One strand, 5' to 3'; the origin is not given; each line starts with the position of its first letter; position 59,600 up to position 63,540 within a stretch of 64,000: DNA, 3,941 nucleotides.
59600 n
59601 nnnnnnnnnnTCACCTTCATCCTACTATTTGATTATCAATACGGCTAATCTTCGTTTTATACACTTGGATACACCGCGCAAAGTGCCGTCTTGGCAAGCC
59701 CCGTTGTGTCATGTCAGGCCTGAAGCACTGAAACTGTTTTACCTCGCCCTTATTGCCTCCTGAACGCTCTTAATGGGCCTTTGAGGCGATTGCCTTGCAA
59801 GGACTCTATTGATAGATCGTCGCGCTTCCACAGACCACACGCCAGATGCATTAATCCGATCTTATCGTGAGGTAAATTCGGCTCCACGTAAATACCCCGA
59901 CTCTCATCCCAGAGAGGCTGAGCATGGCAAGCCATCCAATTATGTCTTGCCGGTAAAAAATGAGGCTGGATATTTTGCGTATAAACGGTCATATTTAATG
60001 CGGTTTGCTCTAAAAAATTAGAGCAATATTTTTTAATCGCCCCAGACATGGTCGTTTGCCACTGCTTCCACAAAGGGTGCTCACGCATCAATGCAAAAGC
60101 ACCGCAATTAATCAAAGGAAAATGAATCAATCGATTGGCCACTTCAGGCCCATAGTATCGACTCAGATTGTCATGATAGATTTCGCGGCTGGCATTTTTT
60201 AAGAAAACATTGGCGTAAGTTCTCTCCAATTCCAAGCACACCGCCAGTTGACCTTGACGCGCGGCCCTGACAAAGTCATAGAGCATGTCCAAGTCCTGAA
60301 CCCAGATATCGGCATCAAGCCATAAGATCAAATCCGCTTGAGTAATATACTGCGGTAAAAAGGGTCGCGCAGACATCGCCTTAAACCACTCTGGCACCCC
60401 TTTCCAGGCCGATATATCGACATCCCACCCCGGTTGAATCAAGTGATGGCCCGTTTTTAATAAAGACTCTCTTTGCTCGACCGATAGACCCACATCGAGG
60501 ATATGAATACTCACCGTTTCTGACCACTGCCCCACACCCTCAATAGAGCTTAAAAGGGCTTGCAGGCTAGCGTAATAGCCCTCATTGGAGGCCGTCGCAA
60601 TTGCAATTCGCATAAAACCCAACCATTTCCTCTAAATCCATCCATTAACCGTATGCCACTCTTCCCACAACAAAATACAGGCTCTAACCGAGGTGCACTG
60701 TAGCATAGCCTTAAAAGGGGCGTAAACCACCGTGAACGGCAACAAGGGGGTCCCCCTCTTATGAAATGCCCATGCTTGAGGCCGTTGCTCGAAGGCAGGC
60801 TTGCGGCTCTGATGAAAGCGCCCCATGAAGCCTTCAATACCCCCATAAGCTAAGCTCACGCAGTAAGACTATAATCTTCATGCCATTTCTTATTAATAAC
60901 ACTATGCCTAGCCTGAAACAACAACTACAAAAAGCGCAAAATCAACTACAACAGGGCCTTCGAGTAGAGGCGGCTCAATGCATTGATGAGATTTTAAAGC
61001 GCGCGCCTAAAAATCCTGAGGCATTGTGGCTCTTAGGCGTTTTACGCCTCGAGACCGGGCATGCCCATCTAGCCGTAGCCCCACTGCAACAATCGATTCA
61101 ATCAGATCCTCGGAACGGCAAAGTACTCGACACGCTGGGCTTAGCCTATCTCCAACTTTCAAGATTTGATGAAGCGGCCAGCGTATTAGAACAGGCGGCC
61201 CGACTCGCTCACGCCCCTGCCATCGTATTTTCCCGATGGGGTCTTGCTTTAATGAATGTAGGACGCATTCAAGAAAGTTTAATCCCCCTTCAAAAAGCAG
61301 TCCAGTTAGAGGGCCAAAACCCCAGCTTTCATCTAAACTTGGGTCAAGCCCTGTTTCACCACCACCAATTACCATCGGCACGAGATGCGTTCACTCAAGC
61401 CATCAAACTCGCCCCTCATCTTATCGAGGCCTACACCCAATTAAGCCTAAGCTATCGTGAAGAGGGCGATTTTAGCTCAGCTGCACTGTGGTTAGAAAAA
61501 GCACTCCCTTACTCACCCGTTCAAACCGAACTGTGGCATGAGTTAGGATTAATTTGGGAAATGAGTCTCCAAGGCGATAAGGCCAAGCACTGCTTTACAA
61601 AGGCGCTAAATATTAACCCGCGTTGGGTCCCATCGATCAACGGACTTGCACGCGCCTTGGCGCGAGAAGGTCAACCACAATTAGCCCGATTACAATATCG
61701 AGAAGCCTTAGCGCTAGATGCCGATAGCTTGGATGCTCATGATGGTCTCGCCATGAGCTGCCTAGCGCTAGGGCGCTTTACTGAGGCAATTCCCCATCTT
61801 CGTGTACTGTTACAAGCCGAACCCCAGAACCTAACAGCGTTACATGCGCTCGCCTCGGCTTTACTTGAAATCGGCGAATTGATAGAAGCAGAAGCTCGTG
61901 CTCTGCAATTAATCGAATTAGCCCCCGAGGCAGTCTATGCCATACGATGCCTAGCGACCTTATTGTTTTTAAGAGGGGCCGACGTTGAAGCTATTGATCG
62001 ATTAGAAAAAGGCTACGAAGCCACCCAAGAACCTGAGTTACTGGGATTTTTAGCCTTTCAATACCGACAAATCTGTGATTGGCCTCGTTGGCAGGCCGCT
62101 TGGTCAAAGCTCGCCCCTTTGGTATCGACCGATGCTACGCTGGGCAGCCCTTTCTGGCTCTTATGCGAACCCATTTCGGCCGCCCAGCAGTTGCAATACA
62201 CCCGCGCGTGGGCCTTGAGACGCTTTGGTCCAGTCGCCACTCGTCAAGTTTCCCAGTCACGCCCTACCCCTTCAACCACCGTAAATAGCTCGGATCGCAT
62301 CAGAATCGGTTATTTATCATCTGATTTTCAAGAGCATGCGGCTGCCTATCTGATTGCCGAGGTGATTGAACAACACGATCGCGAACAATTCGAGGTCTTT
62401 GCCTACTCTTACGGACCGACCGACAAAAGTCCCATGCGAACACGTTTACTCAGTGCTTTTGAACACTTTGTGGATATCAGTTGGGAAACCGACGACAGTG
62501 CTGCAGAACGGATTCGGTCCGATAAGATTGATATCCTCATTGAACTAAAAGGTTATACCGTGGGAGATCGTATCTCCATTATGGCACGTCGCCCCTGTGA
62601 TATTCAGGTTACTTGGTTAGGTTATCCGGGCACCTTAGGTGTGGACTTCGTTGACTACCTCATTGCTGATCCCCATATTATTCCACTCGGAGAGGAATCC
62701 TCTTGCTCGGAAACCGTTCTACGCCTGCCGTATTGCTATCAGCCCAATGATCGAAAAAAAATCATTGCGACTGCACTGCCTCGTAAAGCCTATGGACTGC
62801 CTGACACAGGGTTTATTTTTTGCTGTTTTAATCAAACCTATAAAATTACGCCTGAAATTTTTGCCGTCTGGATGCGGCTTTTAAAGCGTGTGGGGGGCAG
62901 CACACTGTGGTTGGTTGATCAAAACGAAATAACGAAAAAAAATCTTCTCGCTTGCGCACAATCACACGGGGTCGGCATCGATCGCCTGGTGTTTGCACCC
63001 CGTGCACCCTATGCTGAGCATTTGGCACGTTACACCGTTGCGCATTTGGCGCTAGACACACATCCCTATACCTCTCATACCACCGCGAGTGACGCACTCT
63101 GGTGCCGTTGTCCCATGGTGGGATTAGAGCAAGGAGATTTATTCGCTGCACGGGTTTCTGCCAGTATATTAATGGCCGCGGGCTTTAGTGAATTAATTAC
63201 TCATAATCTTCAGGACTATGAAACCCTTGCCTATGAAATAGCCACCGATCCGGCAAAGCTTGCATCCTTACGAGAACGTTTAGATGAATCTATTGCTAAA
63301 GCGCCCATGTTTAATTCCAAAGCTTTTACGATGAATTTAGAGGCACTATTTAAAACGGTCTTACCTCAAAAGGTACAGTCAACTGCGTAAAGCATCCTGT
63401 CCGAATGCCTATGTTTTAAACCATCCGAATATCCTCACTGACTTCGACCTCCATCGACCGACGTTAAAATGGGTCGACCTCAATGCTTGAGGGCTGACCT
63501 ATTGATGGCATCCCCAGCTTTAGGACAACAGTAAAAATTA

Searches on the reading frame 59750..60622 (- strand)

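Call 60: search_protein_families(library=pfam, proteins=[window:59750-60622:-], max_evalue=0.001)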
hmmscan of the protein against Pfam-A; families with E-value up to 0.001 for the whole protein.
window:59750-60622:- (290 aa): 2 families
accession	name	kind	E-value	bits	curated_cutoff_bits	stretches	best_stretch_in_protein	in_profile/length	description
PF01501.26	Glyco_transf_8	-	2.9e-06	27.5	24.3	1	8-118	2-122/253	Glycosyl transferase family 8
PF00535.33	Glycos_transf_2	-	0.00077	19.9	23.3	0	94-186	77-166/168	Glycosyl transferase family 2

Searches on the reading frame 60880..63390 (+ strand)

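Call 60: search_protein_families(library=pfam, proteins=[window:60880-63390:+], max_evalue=0.001)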
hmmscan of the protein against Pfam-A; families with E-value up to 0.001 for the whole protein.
window:60880-63390:+ (836 aa): 21 families
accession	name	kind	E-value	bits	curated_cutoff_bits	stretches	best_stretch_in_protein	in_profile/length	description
PF13844.12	Glyco_transf_41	-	2e-87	294.2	25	2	628-820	354-543/543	Glycosyl transferase family 41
PF07719.23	TPR_2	-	2e-34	115.3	27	1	150-180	3-33/34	Tetratricopeptide repeat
PF13432.12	TPR_16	-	3e-23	82.3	32.7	2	256-317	3-64/65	Tetratricopeptide repeat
PF13431.12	TPR_17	-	1.3e-22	78.6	24.4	0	138-168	3-33/34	Tetratricopeptide repeat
PF13181.12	TPR_8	-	1.6e-20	71.9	25.7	0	85-109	6-30/34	Tetratricopeptide repeat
PF00515.34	TPR_1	-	2.3e-20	71.9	27.8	0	151-180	4-33/34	Tetratricopeptide repeat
PF13414.12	TPR_11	-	7.6e-19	67.6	26.8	0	122-159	2-39/42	TPR repeat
PF14559.12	TPR_19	-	1.2e-18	67.6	25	1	295-351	2-59/68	Tetratricopeptide repeat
PF23914.1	TPR_CcmH_CycH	-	3.8e-17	63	42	1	202-316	36-153/158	Cytochrome c-type biogenesis protein H TPR domain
PF13428.12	TPR_14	-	6.2e-16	57.7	23.5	1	285-326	2-43/44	Tetratricopeptide repeat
PF13424.12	TPR_12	-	3.9e-14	53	30.1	1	152-210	7-73/77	Tetratricopeptide repeat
PF12895.13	ANAPC3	-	5.5e-11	43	27.2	1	31-105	8-81/82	Anaphase-promoting complex, cyclosome, subunit 3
PF13371.12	TPR_9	-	1.9e-07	31.4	35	0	28-79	11-62/73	Tetratricopeptide repeat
PF13176.12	TPR_7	-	2.8e-07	30.5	27.9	0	86-113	5-32/36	Tetratricopeptide repeat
PF13374.12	TPR_10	-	1.7e-06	28.2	27.5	0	83-109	5-31/42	Tetratricopeptide repeat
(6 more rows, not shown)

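Call 86: search_protein_families(library=ncbifam, proteins=[window:60880-63390:+], max_evalue=0.00001)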
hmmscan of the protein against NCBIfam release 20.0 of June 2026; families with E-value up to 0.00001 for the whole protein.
window:60880-63390:+ (836 aa): 13 families
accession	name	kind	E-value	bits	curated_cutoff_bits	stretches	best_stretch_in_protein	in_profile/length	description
TIGR02917.1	PEP_TPR_lipo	equivalog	2.1e-40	138.4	312.2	2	117-378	366-627/899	XrtA/PEP-CTERM system TPR-repeat protein PrsT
NF040959.1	MamA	equivalog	6.2e-37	127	200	3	17-155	42-180/204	magnetosome protein MamA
TIGR02521.1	type_IV_pilW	equivalog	5.9e-27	94.7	154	2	183-340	32-191/234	type IV pilus biogenesis/stability protein PilW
NF033758.1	gliding_GltE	equivalog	5.2e-15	55.3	225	0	260-337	232-309/411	adventurous gliding motility TPR repeat lipoprotein GltE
NF033920.0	C39_PA2778_fam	equivalog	7.7e-15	55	150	0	14-110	158-254/255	PA2778 family cysteine peptidase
NF033762.1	social_mot_Tgl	equivalog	6.8e-13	48.5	225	0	121-236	38-154/252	social motility TPR repeat lipoprotein Tgl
NF052415.1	T3SS_chap_SctY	equivalog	5.9e-12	46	70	1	77-176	3-105/106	type III secretion apparatus assembly chaperone SctY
TIGR02552.1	LcrH_SycD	equivalog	8.3e-11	41.7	104.8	0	272-355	6-92/136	SycD/LcrH family type III secretion system chaperone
NF008391.2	PRK11189.1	equivalog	1e-10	41.6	250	0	50-148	69-167/297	lipoprotein NlpI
NF008520.0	PRK11447.1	equivalog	1e-10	40.1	858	0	53-110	276-333/1157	cellulose synthase complex outer membrane protein BcsC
TIGR00540.1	TPR_hemY_coli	hypoth_equivalog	1.6e-10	40.3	142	0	17-130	266-368/385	heme biosynthesis-associated TPR protein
NF008757.0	PRK11788.1-5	equivalog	6.4e-09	35.4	363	0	17-111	185-280/388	lipopolysaccharide assembly protein LapB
TIGR03939.1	PGA_TPR_OMP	equivalog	1.4e-07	30.2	366.65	0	15-105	398-488/800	poly-beta-1,6 N-acetyl-D-glucosamine export porin PgaA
